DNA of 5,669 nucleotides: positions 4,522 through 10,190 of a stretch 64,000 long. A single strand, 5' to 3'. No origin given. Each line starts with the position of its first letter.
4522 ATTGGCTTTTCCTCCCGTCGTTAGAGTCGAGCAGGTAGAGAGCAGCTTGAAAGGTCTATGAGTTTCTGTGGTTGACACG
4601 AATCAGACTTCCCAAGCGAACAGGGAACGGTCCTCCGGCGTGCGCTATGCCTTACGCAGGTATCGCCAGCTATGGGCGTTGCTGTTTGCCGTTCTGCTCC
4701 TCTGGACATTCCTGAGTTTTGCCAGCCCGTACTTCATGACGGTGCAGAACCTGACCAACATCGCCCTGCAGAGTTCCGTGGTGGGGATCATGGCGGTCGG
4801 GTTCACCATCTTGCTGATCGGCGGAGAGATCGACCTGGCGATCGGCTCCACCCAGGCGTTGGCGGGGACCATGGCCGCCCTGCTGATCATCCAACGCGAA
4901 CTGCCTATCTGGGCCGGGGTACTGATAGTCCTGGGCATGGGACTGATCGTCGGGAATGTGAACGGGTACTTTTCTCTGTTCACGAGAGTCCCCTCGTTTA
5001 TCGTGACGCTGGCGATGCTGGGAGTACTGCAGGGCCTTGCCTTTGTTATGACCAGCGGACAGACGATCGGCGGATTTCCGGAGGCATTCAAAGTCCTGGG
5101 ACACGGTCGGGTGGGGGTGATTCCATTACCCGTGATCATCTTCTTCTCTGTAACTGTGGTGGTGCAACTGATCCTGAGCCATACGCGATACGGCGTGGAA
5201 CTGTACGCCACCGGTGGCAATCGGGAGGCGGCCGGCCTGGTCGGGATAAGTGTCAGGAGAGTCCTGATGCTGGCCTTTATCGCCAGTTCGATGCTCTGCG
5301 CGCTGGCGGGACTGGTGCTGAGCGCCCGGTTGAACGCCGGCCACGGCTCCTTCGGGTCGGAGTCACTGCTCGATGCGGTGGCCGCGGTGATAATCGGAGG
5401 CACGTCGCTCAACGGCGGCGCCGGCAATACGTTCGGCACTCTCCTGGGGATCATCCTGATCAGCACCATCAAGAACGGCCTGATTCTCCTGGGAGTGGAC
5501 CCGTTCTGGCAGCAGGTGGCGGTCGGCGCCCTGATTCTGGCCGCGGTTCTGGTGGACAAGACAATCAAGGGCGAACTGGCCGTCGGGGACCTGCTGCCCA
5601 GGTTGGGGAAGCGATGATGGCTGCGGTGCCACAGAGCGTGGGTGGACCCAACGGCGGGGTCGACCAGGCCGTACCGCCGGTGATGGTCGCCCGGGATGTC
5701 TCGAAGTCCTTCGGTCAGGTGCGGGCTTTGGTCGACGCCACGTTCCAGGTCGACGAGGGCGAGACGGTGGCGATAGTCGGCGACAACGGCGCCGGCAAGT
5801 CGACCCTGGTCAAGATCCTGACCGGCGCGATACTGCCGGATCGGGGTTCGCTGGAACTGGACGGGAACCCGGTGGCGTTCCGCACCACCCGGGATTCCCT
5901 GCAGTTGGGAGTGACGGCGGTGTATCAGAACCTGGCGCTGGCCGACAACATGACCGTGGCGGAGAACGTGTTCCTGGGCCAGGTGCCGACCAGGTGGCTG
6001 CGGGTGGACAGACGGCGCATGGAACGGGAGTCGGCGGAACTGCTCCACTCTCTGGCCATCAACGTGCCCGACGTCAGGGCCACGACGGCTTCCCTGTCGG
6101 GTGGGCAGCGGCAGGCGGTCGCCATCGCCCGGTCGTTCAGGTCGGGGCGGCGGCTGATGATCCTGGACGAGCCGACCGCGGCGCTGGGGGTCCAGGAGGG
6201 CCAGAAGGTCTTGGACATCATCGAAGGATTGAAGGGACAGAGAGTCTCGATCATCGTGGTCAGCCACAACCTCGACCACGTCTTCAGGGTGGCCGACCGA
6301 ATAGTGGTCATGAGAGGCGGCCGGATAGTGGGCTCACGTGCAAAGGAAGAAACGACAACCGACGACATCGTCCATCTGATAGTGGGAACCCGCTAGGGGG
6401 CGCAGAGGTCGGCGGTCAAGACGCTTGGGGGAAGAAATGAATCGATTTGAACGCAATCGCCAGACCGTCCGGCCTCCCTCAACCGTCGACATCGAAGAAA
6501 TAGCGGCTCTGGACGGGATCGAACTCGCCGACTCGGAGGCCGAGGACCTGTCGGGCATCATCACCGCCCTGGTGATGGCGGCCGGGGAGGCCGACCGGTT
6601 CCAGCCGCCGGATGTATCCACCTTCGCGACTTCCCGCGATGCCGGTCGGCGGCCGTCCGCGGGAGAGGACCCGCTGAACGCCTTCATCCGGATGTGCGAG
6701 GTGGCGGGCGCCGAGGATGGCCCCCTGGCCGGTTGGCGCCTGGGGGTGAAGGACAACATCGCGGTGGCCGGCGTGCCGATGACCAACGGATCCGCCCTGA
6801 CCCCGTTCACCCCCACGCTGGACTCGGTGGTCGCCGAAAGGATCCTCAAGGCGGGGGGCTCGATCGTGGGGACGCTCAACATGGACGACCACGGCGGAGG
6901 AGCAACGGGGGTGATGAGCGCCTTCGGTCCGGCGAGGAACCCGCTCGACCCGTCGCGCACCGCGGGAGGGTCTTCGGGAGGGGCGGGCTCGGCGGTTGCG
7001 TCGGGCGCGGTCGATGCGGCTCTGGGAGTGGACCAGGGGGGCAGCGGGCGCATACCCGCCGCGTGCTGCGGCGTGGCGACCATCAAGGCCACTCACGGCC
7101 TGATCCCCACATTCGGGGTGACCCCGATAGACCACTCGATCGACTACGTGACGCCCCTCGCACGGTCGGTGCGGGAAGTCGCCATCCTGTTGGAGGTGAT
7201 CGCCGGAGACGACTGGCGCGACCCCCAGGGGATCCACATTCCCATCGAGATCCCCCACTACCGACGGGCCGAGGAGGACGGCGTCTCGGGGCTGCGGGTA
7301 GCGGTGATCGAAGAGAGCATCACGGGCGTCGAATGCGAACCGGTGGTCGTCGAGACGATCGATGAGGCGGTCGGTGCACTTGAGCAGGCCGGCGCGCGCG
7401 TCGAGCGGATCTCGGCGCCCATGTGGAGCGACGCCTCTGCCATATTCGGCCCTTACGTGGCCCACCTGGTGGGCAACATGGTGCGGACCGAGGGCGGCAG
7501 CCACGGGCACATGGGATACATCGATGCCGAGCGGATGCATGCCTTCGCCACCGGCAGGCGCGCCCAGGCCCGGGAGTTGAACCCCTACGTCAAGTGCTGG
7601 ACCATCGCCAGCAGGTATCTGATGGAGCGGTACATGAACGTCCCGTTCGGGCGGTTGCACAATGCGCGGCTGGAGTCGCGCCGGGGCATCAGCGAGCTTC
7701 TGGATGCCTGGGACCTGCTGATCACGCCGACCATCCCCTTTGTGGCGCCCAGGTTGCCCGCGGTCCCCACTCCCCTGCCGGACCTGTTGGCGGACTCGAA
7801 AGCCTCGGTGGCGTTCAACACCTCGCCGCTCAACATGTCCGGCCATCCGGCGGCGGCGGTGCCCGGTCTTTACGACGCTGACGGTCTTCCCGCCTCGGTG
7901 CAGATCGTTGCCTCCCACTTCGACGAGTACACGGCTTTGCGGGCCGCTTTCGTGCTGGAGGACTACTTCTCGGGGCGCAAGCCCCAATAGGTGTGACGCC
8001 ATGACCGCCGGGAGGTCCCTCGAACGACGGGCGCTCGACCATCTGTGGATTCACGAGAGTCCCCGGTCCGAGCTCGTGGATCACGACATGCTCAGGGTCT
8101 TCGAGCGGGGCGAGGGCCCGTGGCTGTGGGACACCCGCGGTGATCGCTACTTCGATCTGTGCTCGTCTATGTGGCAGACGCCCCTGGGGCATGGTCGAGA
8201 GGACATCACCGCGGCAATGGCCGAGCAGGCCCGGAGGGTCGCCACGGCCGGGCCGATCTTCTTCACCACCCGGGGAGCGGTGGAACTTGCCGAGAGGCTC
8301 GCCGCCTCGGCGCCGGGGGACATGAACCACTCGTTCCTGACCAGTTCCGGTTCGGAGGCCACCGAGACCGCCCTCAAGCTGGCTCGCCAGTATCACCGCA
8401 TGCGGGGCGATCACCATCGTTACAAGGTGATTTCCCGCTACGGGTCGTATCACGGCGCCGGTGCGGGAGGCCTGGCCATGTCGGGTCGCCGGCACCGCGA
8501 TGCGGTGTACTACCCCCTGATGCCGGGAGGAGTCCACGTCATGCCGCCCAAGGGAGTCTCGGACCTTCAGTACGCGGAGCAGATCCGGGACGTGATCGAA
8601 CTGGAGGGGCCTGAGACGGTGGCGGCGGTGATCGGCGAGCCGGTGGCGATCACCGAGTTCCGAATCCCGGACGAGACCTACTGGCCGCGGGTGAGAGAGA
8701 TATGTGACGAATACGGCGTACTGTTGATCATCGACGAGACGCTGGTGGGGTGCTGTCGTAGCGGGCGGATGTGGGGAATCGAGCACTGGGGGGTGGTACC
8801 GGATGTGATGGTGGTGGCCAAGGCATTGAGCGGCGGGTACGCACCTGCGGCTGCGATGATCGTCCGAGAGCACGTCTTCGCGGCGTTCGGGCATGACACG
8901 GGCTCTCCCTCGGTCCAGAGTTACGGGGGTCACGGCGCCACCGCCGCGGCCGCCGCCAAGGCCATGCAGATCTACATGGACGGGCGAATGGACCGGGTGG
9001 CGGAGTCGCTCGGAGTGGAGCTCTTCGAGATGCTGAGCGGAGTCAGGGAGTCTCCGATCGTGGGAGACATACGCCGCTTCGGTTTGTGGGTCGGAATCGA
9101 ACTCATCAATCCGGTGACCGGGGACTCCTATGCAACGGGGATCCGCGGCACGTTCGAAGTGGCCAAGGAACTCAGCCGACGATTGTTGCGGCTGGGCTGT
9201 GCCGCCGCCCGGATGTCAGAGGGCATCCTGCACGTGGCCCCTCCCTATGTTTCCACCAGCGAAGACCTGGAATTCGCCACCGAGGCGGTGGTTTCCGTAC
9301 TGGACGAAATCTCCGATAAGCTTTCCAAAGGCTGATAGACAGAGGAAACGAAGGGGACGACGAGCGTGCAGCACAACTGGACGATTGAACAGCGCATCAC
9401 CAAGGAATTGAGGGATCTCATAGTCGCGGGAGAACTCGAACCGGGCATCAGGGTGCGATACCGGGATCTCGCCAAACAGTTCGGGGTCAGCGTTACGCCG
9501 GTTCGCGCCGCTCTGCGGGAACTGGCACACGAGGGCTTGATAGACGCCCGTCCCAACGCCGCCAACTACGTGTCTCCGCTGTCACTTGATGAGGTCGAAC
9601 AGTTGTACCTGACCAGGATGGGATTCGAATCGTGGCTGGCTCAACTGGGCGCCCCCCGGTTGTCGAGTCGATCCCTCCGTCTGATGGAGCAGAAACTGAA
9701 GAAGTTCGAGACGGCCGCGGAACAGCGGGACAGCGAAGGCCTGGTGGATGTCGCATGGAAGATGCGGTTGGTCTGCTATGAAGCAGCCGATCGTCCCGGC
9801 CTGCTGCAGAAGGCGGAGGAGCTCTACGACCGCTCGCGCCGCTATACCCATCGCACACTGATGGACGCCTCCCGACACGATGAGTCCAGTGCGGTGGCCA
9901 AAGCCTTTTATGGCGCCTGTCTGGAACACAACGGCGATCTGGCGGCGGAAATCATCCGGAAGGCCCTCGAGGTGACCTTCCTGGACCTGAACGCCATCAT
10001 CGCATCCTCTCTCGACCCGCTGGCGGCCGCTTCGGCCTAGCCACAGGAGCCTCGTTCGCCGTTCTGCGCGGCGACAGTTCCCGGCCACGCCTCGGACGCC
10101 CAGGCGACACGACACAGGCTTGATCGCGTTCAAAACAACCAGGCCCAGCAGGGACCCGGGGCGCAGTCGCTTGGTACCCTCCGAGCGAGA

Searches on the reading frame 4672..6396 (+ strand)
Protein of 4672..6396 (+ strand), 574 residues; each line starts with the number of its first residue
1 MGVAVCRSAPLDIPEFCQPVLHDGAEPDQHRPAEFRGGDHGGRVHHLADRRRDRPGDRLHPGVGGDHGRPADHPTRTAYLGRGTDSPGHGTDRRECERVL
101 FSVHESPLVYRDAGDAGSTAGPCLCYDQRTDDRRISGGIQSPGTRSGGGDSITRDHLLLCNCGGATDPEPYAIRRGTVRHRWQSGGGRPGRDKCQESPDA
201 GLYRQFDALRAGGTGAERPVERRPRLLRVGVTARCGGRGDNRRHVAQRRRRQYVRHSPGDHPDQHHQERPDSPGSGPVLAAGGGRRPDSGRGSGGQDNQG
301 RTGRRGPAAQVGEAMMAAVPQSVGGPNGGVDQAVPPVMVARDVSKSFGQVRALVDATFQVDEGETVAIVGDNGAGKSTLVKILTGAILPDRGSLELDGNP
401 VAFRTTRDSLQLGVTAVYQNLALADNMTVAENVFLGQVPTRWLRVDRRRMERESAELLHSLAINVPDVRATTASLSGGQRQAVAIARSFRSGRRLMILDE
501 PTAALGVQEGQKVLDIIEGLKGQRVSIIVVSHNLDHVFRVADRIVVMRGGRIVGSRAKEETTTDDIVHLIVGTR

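Call 38: search_protein_families(library=pfam, proteins=[window:4672-6396:+], max_evalue=0.00001)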
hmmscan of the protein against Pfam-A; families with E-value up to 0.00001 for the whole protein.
window:4672-6396:+ (574 aa): 2 families
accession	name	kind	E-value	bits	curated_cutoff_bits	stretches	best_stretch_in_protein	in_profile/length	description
PF00005.33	ABC_tran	-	2.5e-31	109.5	25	1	355-503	3-137/137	ABC transporter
PF02463.25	SMC_N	-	8.2e-07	29.1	40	0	364-545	25-209/220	RecF/RecN/SMC N terminal domain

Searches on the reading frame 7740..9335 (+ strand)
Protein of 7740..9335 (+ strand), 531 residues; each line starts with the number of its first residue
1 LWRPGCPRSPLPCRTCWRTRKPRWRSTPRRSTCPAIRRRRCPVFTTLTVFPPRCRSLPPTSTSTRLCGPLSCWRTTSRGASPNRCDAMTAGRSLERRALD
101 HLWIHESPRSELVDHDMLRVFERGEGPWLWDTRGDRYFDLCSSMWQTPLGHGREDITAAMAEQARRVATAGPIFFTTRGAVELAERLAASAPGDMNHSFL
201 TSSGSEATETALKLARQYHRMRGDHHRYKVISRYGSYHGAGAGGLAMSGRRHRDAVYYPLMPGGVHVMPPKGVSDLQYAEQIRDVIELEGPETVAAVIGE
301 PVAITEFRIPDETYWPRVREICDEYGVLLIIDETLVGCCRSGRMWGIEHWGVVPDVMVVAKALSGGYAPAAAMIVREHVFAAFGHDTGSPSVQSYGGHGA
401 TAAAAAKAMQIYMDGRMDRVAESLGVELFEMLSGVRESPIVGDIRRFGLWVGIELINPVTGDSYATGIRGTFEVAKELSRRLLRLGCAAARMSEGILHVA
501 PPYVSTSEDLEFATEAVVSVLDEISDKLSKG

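Call 38: search_protein_families(library=pfam, proteins=[window:7740-9335:+], max_evalue=0.00001)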
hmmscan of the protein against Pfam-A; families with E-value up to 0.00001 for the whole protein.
window:7740-9335:+ (531 aa): 1 family
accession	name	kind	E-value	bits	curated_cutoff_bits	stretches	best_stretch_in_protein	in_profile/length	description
PF00202.27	Aminotran_3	-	9.8e-74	248.9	30.5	1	115-520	7-402/403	Aminotransferase class-III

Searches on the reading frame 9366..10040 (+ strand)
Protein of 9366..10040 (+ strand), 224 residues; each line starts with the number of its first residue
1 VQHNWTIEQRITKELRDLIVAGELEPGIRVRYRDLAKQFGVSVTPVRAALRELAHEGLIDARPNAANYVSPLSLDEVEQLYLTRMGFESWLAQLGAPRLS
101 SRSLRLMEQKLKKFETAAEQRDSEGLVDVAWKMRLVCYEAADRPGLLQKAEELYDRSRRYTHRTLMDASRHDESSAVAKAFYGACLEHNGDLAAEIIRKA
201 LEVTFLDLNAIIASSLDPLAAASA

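Call 38: search_protein_families(library=pfam, proteins=[window:9366-10040:+], max_evalue=0.00001)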
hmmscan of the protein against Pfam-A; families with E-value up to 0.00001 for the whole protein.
window:9366-10040:+ (224 aa): 2 families
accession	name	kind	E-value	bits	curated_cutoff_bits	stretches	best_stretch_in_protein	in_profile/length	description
PF00392.27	GntR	-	1.1e-15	57.4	27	1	9-69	3-64/64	Bacterial regulatory proteins, gntR family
PF07729.17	FCD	-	6.9e-13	49.5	24.3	1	79-201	1-123/125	FCD domain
